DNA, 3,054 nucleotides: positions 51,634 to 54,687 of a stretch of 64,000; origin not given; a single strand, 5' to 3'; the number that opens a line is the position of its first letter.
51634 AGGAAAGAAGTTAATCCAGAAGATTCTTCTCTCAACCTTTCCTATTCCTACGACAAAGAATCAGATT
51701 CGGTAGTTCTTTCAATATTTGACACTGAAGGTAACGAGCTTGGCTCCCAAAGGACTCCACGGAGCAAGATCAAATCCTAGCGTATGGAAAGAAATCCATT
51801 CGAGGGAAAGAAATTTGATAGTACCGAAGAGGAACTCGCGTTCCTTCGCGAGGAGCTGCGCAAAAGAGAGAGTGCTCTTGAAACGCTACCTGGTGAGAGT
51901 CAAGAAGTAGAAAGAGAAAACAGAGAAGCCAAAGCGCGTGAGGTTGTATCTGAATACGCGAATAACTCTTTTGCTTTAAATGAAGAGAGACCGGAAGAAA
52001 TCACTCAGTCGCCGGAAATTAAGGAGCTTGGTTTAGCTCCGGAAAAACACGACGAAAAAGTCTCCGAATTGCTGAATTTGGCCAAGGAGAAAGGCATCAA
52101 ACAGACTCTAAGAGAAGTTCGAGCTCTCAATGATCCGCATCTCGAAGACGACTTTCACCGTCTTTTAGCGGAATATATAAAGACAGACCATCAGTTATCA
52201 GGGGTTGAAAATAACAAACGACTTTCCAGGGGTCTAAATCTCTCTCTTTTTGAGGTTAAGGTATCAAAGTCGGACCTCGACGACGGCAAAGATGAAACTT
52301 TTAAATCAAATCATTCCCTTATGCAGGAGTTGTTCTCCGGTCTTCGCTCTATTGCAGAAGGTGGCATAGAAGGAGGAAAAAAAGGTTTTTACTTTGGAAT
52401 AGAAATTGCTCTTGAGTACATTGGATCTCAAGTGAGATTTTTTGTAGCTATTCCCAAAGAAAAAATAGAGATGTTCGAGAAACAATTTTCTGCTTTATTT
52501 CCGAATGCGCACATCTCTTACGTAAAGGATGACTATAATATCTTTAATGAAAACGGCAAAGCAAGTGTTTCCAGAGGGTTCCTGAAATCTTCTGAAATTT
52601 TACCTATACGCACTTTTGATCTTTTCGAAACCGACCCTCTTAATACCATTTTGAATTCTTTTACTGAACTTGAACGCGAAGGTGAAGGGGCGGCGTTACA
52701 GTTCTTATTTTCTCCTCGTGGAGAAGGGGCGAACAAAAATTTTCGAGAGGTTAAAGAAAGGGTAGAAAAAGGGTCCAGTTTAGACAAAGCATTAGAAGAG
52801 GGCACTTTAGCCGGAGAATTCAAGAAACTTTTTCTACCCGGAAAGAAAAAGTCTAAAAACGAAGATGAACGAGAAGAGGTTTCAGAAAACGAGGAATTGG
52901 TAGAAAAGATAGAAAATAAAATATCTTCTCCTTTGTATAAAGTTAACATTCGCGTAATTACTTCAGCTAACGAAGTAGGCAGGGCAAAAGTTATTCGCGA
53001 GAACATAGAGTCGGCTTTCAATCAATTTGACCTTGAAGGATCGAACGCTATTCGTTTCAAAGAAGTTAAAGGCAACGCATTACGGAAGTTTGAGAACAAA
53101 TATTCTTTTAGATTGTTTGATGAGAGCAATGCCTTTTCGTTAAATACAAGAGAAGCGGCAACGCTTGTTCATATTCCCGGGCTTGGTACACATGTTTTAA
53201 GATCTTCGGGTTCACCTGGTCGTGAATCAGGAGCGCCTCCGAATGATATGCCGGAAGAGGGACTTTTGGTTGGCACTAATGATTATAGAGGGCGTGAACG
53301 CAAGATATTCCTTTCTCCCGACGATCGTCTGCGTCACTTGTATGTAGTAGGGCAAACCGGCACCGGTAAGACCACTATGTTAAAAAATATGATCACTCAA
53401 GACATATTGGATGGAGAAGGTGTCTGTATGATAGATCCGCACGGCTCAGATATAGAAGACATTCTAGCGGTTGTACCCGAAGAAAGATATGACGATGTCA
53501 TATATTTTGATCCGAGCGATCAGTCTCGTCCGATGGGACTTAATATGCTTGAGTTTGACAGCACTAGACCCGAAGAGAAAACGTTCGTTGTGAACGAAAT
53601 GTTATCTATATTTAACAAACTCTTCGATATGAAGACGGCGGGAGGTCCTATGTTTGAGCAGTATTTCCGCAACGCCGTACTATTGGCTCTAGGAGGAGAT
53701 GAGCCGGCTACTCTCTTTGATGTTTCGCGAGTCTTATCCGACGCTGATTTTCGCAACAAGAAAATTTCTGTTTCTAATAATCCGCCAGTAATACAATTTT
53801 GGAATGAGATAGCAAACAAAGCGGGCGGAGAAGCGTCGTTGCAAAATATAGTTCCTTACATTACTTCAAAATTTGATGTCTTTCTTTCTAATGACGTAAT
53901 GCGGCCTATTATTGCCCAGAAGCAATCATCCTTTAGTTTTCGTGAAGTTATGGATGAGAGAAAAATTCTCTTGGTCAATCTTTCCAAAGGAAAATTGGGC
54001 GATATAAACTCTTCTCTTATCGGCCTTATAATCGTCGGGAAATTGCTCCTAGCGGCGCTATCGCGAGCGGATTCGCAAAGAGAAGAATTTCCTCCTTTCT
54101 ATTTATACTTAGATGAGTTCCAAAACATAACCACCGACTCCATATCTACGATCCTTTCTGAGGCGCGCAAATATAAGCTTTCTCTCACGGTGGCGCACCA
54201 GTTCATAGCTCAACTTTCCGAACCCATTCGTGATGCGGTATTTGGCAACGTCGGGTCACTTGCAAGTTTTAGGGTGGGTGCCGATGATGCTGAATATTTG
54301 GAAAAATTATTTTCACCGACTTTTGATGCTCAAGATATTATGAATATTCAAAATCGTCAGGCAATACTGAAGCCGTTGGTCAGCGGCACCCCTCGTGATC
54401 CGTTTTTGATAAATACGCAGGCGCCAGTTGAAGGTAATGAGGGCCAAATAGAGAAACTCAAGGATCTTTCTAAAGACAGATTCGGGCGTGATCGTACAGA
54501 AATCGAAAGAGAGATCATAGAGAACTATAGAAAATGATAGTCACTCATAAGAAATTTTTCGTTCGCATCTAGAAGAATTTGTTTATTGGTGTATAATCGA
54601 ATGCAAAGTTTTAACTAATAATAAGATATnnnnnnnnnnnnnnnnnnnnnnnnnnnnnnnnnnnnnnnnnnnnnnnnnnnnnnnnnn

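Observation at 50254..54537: Acidic low-complexity protein plus TraG/VirD4/HerA-like ATPase inserted into the ribosomal supercluster between map and ndk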

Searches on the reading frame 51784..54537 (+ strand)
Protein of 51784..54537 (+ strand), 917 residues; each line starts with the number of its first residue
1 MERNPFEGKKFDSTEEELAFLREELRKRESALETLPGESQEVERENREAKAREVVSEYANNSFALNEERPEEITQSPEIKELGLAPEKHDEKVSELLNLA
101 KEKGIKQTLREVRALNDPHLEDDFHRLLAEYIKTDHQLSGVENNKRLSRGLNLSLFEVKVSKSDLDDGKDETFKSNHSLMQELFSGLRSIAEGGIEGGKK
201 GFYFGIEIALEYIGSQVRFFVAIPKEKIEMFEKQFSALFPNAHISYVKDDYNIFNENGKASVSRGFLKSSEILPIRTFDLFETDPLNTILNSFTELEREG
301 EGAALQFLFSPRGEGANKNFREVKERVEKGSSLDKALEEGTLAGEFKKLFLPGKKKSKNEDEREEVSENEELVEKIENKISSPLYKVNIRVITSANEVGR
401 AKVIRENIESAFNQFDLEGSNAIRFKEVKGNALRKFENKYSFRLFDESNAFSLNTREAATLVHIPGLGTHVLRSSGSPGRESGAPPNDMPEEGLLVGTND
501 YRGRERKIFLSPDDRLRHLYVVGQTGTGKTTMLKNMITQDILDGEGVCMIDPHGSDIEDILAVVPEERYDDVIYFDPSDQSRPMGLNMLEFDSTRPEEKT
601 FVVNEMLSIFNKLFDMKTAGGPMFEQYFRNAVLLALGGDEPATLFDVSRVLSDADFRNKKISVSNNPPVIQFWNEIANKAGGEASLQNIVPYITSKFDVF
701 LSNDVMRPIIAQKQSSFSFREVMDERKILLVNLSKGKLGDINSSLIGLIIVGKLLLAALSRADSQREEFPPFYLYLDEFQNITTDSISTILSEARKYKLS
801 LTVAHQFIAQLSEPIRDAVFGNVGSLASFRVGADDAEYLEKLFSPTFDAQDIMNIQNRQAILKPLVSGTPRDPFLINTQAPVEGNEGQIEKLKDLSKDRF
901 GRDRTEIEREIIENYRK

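Call 3: search_protein_families(library=pfam, proteins=[window:51784-54537:+], max_evalue=0.1)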
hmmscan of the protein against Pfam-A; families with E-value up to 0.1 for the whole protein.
window:51784-54537:+ (917 aa): 16 families
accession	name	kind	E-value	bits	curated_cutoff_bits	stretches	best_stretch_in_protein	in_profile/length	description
PF10412.15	TrwB_AAD_bind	-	9.4e-07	28.5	20.5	1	511-559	10-58/387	Type IV secretion-system coupling protein DNA-binding domain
PF02534.20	T4SS-DNA_transf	-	1.7e-06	27.6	20.1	1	714-813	248-346/468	Type IV secretory system Conjugative DNA transfer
PF12696.13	TraG-D_C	-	2.3e-06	28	22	1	771-830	1-65/126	TraM recognition site of TraD and TraG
PF01935.23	DUF87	-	2.9e-06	28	23.2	1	516-578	23-82/220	Helicase HerA, central domain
PF13401.12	AAA_22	-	0.00014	22.6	27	1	517-564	6-54/130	AAA domain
PF13191.12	AAA_16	-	0.00067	20.6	32.6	0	513-537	21-45/167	AAA ATPase domain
PF20720.3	nSTAND3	-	0.002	18.3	27.2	1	517-576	18-72/155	Novel STAND NTPase 3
PF01580.24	FtsK_SpoIIIE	-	0.0069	16.3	24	1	514-538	39-61/221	FtsK/SpoIIIE family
PF25199.1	nSTAND_NTPase5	-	0.014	15.6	34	1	511-576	36-103/145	Novel STAND NTPase 5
PF13173.12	AAA_14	-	0.026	15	27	0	519-550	5-35/129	AAA domain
PF06745.19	ATPase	-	0.042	13.7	26.6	0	517-550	20-54/231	KaiC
PF13405.12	EF-hand_6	-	0.043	14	25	0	408-429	2-23/30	EF-hand domain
PF25344.1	PH_LRR1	-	0.044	14.3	27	0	386-427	40-81/119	LRR1 pleckstrin homology domain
PF08032.17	SpoU_sub_bind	-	0.053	14.3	22.8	1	75-106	14-45/76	RNA 2'-O ribose methyltransferase substrate binding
PF00004.35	AAA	-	0.064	14.1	21.2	0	520-611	2-93/131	ATPase family associated with various cellular activities (AAA)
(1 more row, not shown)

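Call 4: search_protein_families(library=ncbifam, proteins=[window:51784-54537:+], max_evalue=0.1)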
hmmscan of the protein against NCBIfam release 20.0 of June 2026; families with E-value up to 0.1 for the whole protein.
window:51784-54537:+ (917 aa): 13 families
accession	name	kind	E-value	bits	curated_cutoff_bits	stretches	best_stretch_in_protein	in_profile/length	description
TIGR03743.1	SXT_TraD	subfamily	3.5e-13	48.9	366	2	504-555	163-214/636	conjugative transfer system coupling protein TraD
NF045973.1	conju_CD1115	equivalog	3.4e-10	39.4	250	1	512-835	20-361/442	VirD4-like conjugal transfer protein, CD1115 family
TIGR03754.1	conj_TOL_TraD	equivalog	3.4e-08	32.5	647.55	1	504-555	168-219/643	type IV conjugative transfer system coupling protein TraD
NF041447.1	TrbC_conju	equivalog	1.9e-07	29.9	800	1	494-553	107-166/685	F-type conjugative transfer protein TrbC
NF045975.1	VirB4_plasma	equivalog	0.00017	19.4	590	1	520-553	519-552/894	Mbov_0397 family ICE element conjugal transfer ATPase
NF041326.1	Bacteroid_MobC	subfamily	0.0012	17.3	900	0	774-856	460-546/655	conjugal transfer protein MobC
NF053655.1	CedD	equivalog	0.0019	16.9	600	1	507-557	212-262/527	DNA-translocating ATPase CedD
NF005267.0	PRK06770.1-3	subfamily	0.0047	16.9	168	1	341-438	19-118/170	hypothetical protein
TIGR03167.1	tRNA_sel_U_synt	equivalog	0.017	14.6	219.75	1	512-547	123-160/311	tRNA 2-selenouridine(34) synthase MnmH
NF010394.0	PRK13822.1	subfamily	0.017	13.9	443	1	715-813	427-521/643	conjugal transfer coupling protein TraG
TIGR03880.1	KaiC_arch_3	hypoth_equivalog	0.019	14.5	249.45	1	520-551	20-51/224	KaiC domain-containing protein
TIGR02759.1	TraD_Ftype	equivalog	0.05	12.3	521.35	0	515-553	175-213/566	type IV conjugative transfer system coupling protein TraD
NF008750.0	PRK11784.1-2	equivalog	0.06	12.4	241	0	501-546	125-171/346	tRNA 2-selenouridine(34) synthase MnmH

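Call 5: search_protein_families(library=padloc, proteins=[window:51784-54537:+], max_evalue=0.1)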
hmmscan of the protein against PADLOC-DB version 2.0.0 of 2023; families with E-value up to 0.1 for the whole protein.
window:51784-54537:+ (917 aa): 7 families
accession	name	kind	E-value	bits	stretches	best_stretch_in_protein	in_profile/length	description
PDLC04140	mad8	-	1.9e-14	51.9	1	517-818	28-244/314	mads_8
PDLC01055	HerA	-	0.00016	18.6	1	507-542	150-183/532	Type III coevolved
PDLC04103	HerA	-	0.00043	16.8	1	517-554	173-210/579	-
PDLC04105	HerA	-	0.00076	16.2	1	517-554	167-205/576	-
PDLC04236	PDC-M01A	-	0.0031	14.6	0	337-454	12-133/388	-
PDLC05065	PDC-S68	-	0.01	11.6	1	521-554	625-658/1221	-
PDLC04235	PDC-M01A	-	0.027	11.4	0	521-539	191-209/510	-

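Call 9: find_homologous_proteins(query=window:51784-54534:+, max_evalue=0.00001)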
Query window:51784-54534:+ (917 aa): 384 proteins with E <= 0.00001 among 8000 candidates; the best 120 are listed.
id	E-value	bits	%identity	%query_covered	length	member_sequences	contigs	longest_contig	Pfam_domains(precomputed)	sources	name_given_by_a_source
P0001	0.0e+0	1368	68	100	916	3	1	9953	PF26449.1,PF01935.24,PF02534.21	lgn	-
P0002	0.0e+0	1361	67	100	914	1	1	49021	PF26449.1,PF01935.24,PF02534.21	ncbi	ncbi:MAG: DUF87 domain-containing protein [Candidatus Paceibacterota bacterium]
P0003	0.0e+0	1359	68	100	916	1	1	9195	PF26449.1,PF01935.24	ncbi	ncbi:MAG: DUF87 domain-containing protein [Candidatus Paceibacterota bacterium]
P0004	0.0e+0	1352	68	100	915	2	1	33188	PF26449.1,PF01935.24,PF13401.13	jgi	jgi:hypothetical protein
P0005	0.0e+0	1351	69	100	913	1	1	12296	PF26449.1,PF01935.24,PF12696.14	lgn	-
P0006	0.0e+0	1345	67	100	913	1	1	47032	PF26449.1,PF01935.24,PF02534.21,PF12696.14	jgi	-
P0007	0.0e+0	1327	67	100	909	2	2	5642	PF26449.1,PF01935.24,PF12696.14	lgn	-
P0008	0.0e+0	1321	66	100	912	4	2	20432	PF26449.1,PF01935.24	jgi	jgi:hypothetical protein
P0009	0.0e+0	1308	64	100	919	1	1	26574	PF26449.1,PF01935.24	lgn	-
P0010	0.0e+0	1249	62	100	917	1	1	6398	PF26449.1,PF01935.24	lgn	-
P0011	0.0e+0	1243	63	100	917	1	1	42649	PF26449.1,PF01935.24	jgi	jgi:hypothetical protein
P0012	0.0e+0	1241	62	100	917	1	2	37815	PF26449.1,PF01935.24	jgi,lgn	-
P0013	0.0e+0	1119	57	99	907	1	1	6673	PF26449.1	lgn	-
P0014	0.0e+0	1099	56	98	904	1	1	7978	PF26449.1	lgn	-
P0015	2.2e-290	984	51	99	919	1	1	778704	PF26449.1,PF10412.16,PF01935.24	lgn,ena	-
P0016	1.6e-288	978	53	99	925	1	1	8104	PF26449.1,PF01935.24,PF12696.14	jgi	jgi:hypothetical protein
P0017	1.0e-286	972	51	99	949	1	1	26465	PF26449.1,PF01935.24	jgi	jgi:hypothetical protein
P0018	2.8e-285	967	51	100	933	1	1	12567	PF26449.1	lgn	-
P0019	5.4e-284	963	50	99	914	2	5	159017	PF26449.1,PF01935.24,PF12696.14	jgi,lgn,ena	-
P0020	7.2e-283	959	52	99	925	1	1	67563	PF26449.1,PF10412.16,PF01935.24,PF02534.21,PF12696.14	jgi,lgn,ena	-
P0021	1.0e-282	958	51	99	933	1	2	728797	PF26449.1,PF01935.24,PF12696.14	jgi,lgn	jgi:hypothetical protein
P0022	1.3e-282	958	51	100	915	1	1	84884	PF26449.1,PF10412.16,PF12696.14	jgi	jgi:hypothetical protein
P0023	7.4e-282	956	51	100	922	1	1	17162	PF26449.1,PF10412.16,PF12696.14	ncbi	-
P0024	1.4e-281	955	51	99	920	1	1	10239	PF26449.1,PF10412.16,PF01935.24,PF02534.21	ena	-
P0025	1.5e-281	955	51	100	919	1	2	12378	PF26449.1,PF10412.16,PF02534.21,PF12696.14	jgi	-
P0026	4.6e-281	953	51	100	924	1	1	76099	PF26449.1,PF01935.24,PF12696.14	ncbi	-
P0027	1.0e-280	952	51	99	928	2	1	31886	PF26449.1,PF10412.16,PF01935.24,PF12696.14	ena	-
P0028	2.1e-280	951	51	99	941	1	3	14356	PF26449.1,PF10412.16,PF01935.24,PF12696.14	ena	-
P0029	2.4e-280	951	50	99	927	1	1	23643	PF26449.1,PF10412.16,PF01935.24,PF12696.14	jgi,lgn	jgi:predicted ribonuclease YlaK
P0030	3.5e-280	950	49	99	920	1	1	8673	PF26449.1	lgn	-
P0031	6.8e-279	946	50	96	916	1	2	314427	PF26449.1,PF01935.24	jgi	jgi:tRNA isopentenyl-2-thiomethyl-A-37 hydroxylase MiaE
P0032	7.4e-279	946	50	99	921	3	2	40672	PF26449.1,PF10412.16,PF01935.24,PF12696.14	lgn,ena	-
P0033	7.6e-279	946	50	99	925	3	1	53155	PF26449.1,PF01935.24,PF12696.14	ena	-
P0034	8.1e-279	946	50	99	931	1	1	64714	PF26449.1,PF10412.16,PF01935.24,PF13401.13,PF12696.14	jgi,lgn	jgi:hypothetical protein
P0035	1.0e-278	945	50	99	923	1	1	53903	PF26449.1,PF10412.16,PF01935.24,PF02534.21,PF12696.14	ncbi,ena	-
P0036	1.1e-278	945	49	99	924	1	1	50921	PF26449.1,PF01935.24,PF12696.14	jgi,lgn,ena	jgi:hypothetical protein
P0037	1.5e-278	945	50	99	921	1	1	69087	PF26449.1,PF01935.24,PF02534.21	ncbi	-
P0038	3.7e-278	943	51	99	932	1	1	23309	PF26449.1,PF01935.24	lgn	-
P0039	4.6e-278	943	51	99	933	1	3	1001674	PF26449.1,PF01935.24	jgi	jgi:hypothetical protein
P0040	5.7e-278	943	50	99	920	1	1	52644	PF26449.1,PF10412.16,PF12696.14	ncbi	-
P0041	1.3e-277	942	50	99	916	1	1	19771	PF26449.1,PF01935.24,PF12696.14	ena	-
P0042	1.5e-277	941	50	99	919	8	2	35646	PF26449.1,PF10412.16,PF01935.24,PF12696.14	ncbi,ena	-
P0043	2.0e-277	941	50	99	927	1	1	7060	PF26449.1,PF02534.21,PF12696.14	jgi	-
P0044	2.8e-277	941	50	100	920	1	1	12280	PF26449.1,PF10412.16,PF01935.24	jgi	jgi:hypothetical protein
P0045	1.6e-276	938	50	99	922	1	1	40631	PF26449.1,PF01935.24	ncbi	ncbi:helicase HerA domain-containing protein [Patescibacteria group bacterium]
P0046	3.2e-276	937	51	99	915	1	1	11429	PF26449.1,PF01935.24,PF12696.14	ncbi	-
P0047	4.2e-276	937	50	99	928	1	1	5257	PF26449.1,PF01935.24,PF02534.21,PF12696.14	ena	-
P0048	5.4e-276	936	50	99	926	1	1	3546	PF26449.1,PF10412.16,PF02534.21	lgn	-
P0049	7.6e-276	936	50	99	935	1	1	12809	PF26449.1,PF10412.16,PF01935.24,PF13401.13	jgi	jgi:hypothetical protein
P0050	7.9e-276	936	49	99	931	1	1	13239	PF26449.1,PF01935.24,PF12696.14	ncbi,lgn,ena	-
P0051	1.0e-275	935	50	100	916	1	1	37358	PF26449.1,PF10412.16,PF12696.14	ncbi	-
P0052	1.2e-275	935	50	99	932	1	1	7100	PF26449.1,PF10412.16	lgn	-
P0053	1.3e-275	935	50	99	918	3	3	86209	PF26449.1,PF01935.24,PF12696.14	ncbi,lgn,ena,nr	ncbi:MAG: hypothetical protein Greene041614_556 [Parcubacteria group bacterium Greene0416_14]|nr:MAG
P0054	1.4e-275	935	50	99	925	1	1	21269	PF26449.1,PF10412.16,PF01935.24,PF12696.14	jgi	jgi:hypothetical protein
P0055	2.6e-275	934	50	98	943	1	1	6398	PF26449.1,PF10412.16,PF12696.14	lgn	-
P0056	4.8e-275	933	50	99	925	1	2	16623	PF26449.1,PF10412.16,PF01935.24,PF12696.14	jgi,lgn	jgi:hypothetical protein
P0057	6.1e-275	933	49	99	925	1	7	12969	PF26449.1,PF10412.16,PF01935.24,PF12696.14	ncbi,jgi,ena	-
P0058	1.2e-274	932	50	99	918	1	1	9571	PF26449.1,PF10412.16,PF01935.24,PF12696.14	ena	-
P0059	1.4e-274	932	49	99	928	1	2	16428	PF26449.1,PF01935.24,PF13401.13,PF12696.14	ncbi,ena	-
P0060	1.7e-274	931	50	99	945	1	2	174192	PF26449.1,PF10412.16,PF01935.24,PF02534.21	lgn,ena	-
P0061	3.3e-274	930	50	99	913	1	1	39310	PF26449.1,PF01935.24,PF12696.14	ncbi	ncbi:MAG: DUF87 domain-containing protein [Candidatus Vogelbacteria bacterium]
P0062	9.3e-274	929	49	100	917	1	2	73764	PF26449.1,PF10412.16,PF01935.24,PF02534.21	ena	-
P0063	1.1e-273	929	50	99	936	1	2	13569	PF26449.1,PF10412.16,PF01935.24,PF02534.21,PF12696.14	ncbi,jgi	jgi:hypothetical protein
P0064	1.1e-273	929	49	99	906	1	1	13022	PF26449.1,PF01935.24,PF02534.21,PF12696.14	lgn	-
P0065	5.2e-273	926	49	99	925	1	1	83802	PF26449.1,PF10412.16,PF01935.24,PF02534.21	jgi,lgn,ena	-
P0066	1.1e-272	925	51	99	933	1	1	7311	PF26449.1,PF01935.24,PF13401.13,PF02534.21,PF12696.14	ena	-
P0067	2.1e-272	924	49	99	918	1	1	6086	PF26449.1,PF10412.16,PF01935.24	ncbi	-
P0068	4.8e-272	923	49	99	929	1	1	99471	PF26449.1,PF10412.16,PF01935.24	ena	-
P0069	5.3e-272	923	49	99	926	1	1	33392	PF26449.1,PF10412.16,PF01935.24,PF13401.13,PF12696.14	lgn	-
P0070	5.7e-272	923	50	99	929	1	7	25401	PF26449.1,PF12696.14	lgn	-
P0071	1.4e-271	922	50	99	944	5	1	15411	PF26449.1,PF01935.24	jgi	-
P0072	1.1e-270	919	51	91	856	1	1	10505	PF26449.1,PF10412.16,PF01935.24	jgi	-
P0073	3.2e-270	917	49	99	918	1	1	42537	PF26449.1,PF10412.16,PF01935.24,PF12696.14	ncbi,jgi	jgi:hypothetical protein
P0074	4.0e-270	917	49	99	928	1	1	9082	PF26449.1,PF10412.16,PF01935.24,PF02534.21,PF12696.14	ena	-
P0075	5.4e-270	916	49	100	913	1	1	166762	PF26449.1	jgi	jgi:hypothetical protein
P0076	5.5e-270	916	50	99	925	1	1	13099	PF26449.1,PF10412.16,PF01935.24,PF13401.13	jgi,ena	-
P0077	1.2e-269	915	49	100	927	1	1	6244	PF26449.1,PF01935.24,PF12696.14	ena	-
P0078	1.7e-269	915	49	99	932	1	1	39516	PF26449.1,PF10412.16,PF01935.24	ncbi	-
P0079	2.9e-269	914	48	100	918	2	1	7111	PF26449.1,PF10412.16,PF01935.24,PF13401.13,PF02534.21,PF12696.14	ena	-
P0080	5.2e-269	913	49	99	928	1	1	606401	PF26449.1,PF10412.16,PF01935.24,PF02534.21,PF12696.14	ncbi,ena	-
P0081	1.2e-268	912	49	100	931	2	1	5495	PF26449.1,PF01935.24,PF12696.14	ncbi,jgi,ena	jgi:hypothetical protein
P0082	1.9e-268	911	49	99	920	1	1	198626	PF26449.1,PF12696.14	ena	-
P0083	4.0e-268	910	48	99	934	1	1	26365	PF26449.1,PF01935.24,PF02534.21,PF12696.14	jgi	jgi:hypothetical protein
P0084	8.5e-268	909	50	98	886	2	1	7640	PF26449.1,PF01935.24,PF02534.21,PF12696.14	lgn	-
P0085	1.1e-267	909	48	99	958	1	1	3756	PF26449.1,PF01935.24,PF12696.14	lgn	-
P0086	1.5e-267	908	50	99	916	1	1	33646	PF26449.1,PF01935.24,PF12696.14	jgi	jgi:DNA helicase HerA-like ATPase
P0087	3.1e-267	907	48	99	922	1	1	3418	PF26449.1,PF10412.16,PF01935.24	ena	-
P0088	3.3e-267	907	49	99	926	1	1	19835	PF26449.1,PF01935.24,PF02534.21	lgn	-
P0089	1.2e-266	905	48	99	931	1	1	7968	PF26449.1,PF01935.24,PF02534.21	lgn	-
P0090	2.2e-266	904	48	100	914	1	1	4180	PF26449.1,PF10412.16,PF02534.21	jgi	-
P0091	3.6e-266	904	48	99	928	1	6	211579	PF26449.1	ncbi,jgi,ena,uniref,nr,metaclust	ncbi:MAG: hypothetical protein A2664_01715 [Candidatus Taylorbacteria bacterium RIFCSPHIGHO2_01_FULL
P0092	7.9e-266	903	48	99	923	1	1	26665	PF26449.1,PF02534.21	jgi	jgi:hypothetical protein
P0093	1.5e-265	902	49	99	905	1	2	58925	PF26449.1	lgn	-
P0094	1.7e-265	902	48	99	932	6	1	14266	PF26449.1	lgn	-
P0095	1.9e-265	901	48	99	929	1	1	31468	PF26449.1,PF02534.21,PF12696.14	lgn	-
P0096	2.7e-265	901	49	99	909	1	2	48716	PF26449.1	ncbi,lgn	-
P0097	4.2e-265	900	49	99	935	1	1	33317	PF26449.1,PF10412.16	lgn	-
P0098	1.2e-264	899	48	100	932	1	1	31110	PF26449.1,PF10412.16,PF12696.14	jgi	jgi:hypothetical protein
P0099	1.8e-264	898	49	99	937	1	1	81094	PF26449.1,PF10412.16,PF01935.24,PF02534.21,PF12696.14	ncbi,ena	-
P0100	2.1e-264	898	49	99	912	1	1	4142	PF26449.1,PF12696.14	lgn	-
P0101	2.7e-264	898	48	99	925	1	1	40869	PF26449.1,PF02534.21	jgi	jgi:Type IV secretory system Conjugative DNA transfer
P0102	3.7e-264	897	49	99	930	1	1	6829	PF26449.1,PF10412.16,PF01935.24,PF12696.14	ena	-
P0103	4.9e-264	897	48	99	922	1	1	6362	PF26449.1,PF01935.24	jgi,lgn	-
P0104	1.2e-263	895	49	99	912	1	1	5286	PF26449.1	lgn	-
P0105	1.8e-263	895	48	99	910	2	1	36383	PF26449.1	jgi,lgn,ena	-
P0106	2.0e-263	895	49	99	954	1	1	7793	PF26449.1,PF12696.14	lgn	-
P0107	2.3e-263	894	47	99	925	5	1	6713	PF26449.1,PF12696.14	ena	-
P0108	2.5e-263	894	48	99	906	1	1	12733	PF26449.1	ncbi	-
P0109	3.5e-263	894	48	99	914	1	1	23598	PF26449.1,PF10412.16,PF01935.24,PF02534.21,PF12696.14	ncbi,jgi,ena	jgi:hypothetical protein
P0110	6.8e-263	893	47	100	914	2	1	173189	PF26449.1,PF02534.21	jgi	-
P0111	1.0e-262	892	49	100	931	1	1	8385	PF26449.1,PF01935.24,PF12696.14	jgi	jgi:hypothetical protein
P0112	1.4e-262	892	48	100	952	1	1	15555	PF26449.1,PF10412.16,PF13401.13,PF02534.21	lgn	-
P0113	3.1e-262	891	48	99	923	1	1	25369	PF26449.1,PF10412.16,PF01935.24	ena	-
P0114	4.7e-262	890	48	99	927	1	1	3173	PF26449.1,PF10412.16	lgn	-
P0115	6.7e-262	890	47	100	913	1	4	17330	PF26449.1,PF02534.21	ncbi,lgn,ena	-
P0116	6.9e-262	890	48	100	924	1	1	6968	PF26449.1,PF01935.24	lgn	-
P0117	9.0e-262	889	47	99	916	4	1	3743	PF26449.1,PF12696.14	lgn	-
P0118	2.9e-261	888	49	99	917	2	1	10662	PF26449.1,PF12696.14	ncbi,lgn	ncbi:MAG: TraM recognition domain-containing protein [Parcubacteria group bacterium]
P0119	3.9e-261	887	49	99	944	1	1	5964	PF26449.1,PF10412.16,PF01935.24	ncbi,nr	ncbi:type IV secretion system DNA-binding domain-containing protein, partial [bacterium]|nr:type IV 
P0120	4.2e-261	887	48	99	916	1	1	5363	PF26449.1,PF10412.16,PF01935.24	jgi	jgi:type IV secretory pathway TraG/TraD family ATPase VirD4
